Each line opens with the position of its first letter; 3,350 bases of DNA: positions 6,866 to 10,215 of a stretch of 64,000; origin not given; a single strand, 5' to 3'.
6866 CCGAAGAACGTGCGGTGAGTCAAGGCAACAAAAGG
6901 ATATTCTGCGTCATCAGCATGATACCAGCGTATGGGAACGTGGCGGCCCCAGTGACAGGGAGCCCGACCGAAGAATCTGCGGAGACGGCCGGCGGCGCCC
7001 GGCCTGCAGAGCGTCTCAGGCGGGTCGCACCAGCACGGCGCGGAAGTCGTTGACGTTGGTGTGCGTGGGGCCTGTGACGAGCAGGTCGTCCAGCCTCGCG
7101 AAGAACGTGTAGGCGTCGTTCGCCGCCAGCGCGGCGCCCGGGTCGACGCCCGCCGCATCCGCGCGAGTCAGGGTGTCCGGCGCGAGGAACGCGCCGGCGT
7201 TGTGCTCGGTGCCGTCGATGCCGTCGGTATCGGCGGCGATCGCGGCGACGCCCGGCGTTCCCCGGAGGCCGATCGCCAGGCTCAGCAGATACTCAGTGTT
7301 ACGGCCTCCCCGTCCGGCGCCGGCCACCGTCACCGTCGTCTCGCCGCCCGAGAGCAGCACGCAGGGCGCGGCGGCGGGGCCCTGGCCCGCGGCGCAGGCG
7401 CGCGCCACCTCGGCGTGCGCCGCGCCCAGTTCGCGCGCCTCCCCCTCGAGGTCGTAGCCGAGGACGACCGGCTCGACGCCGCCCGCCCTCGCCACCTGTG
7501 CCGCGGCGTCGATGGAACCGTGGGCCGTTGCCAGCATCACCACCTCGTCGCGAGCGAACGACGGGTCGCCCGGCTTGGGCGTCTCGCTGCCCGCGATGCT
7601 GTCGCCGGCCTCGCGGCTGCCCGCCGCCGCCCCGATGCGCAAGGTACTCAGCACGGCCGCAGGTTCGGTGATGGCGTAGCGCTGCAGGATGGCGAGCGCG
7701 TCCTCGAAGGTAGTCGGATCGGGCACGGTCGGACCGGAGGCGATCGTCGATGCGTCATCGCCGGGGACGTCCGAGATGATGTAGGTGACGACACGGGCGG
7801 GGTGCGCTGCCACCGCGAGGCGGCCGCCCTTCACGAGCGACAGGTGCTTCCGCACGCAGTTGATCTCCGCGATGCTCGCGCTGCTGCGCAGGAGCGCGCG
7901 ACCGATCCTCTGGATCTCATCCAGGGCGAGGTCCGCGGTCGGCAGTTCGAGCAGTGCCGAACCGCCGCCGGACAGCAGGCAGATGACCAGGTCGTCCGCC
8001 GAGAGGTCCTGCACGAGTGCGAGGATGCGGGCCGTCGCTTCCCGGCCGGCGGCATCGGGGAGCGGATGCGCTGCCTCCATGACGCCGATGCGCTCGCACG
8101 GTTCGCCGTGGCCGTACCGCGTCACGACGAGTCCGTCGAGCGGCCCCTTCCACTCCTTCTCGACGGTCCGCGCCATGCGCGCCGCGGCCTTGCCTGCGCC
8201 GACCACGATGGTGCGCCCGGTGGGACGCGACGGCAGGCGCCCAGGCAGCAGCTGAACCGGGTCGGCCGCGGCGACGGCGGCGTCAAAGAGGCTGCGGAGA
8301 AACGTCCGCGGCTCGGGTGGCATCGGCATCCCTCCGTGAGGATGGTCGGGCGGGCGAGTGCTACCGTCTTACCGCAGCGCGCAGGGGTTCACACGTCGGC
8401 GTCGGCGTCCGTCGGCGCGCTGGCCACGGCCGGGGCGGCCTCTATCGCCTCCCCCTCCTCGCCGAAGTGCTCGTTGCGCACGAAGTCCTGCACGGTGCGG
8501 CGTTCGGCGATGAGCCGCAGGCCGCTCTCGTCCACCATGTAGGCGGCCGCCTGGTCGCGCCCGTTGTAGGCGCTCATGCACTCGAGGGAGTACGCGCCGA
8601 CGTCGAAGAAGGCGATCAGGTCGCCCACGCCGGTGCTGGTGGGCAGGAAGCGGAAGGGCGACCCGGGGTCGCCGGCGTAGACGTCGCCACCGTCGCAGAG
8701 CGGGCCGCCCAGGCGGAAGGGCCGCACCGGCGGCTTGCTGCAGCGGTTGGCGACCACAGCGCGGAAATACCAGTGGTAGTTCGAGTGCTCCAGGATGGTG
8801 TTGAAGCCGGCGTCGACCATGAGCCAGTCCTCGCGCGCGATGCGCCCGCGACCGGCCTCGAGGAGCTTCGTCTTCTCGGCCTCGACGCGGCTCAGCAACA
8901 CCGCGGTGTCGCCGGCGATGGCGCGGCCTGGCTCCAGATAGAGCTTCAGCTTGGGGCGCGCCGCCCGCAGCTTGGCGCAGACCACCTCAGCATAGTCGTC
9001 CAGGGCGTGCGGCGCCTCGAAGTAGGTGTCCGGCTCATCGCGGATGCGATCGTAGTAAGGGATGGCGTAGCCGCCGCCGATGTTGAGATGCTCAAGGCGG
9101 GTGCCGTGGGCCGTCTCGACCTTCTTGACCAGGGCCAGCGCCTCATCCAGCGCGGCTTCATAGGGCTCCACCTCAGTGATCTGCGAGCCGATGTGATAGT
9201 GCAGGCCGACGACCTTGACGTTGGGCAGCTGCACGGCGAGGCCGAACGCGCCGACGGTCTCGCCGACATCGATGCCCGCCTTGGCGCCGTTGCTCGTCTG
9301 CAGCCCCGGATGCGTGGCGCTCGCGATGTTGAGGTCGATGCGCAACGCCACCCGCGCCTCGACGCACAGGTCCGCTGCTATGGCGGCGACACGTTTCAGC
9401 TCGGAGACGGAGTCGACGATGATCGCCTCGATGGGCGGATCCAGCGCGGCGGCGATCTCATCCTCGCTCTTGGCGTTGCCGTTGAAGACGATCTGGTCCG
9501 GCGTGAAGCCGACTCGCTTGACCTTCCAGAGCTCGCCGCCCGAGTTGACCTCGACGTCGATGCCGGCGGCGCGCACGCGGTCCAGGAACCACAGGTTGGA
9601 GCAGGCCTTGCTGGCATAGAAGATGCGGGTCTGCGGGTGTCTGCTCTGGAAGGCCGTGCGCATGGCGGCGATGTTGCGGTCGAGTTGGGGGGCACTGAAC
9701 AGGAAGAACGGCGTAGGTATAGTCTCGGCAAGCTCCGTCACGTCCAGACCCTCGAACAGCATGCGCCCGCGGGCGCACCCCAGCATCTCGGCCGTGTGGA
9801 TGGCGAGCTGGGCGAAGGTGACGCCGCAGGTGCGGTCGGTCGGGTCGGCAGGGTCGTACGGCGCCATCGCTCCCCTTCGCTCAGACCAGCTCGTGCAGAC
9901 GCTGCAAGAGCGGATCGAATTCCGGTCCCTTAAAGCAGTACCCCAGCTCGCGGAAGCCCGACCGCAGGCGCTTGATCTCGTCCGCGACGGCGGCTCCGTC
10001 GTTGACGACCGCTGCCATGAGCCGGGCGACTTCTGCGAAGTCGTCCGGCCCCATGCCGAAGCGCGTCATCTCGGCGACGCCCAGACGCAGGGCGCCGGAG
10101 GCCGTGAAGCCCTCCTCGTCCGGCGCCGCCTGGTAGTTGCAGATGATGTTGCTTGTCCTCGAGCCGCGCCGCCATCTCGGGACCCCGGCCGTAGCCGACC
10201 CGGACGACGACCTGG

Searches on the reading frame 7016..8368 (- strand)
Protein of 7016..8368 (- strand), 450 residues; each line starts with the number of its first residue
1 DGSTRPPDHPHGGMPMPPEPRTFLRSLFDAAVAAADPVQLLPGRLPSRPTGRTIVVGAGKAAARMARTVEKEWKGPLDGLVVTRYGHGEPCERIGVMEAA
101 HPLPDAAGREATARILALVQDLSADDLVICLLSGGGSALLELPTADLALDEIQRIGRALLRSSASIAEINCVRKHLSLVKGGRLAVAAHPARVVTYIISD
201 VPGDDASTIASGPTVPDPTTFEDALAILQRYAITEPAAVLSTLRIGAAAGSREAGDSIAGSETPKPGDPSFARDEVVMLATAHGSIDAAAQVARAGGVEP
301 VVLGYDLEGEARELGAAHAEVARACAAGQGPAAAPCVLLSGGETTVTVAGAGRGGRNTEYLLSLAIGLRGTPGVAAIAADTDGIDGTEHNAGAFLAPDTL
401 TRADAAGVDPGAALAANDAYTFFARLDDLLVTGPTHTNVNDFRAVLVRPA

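Call 77: search_protein_families(library=pfam, proteins=[window:7016-8368:-], max_evalue=0.00001)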
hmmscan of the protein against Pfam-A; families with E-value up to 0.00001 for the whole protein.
window:7016-8368:- (450 aa): 2 families
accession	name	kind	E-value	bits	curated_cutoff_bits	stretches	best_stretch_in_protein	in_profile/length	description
PF13660.11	DUF4147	-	8.7e-85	284.3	23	1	24-243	2-233/234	Domain of unknown function (DUF4147)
PF05161.18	MOFRL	-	3.6e-38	130.5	28.3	1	336-441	1-106/106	MOFRL family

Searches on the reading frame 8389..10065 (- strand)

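Call 77: search_protein_families(library=pfam, proteins=[window:8389-10065:-], max_evalue=0.00001)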
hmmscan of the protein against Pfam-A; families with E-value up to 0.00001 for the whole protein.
window:8389-10065:- (558 aa): 2 families
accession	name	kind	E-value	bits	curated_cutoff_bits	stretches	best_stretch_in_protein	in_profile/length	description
PF02784.22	Orn_Arg_deC_N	-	1.3e-48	166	23.4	1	132-384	4-246/247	Pyridoxal-dependent decarboxylase, pyridoxal binding domain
PF00278.28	Orn_DAP_Arg_deC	-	1.8e-11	44.6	23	1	339-490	5-95/95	Pyridoxal-dependent decarboxylase, C-terminal sheet domain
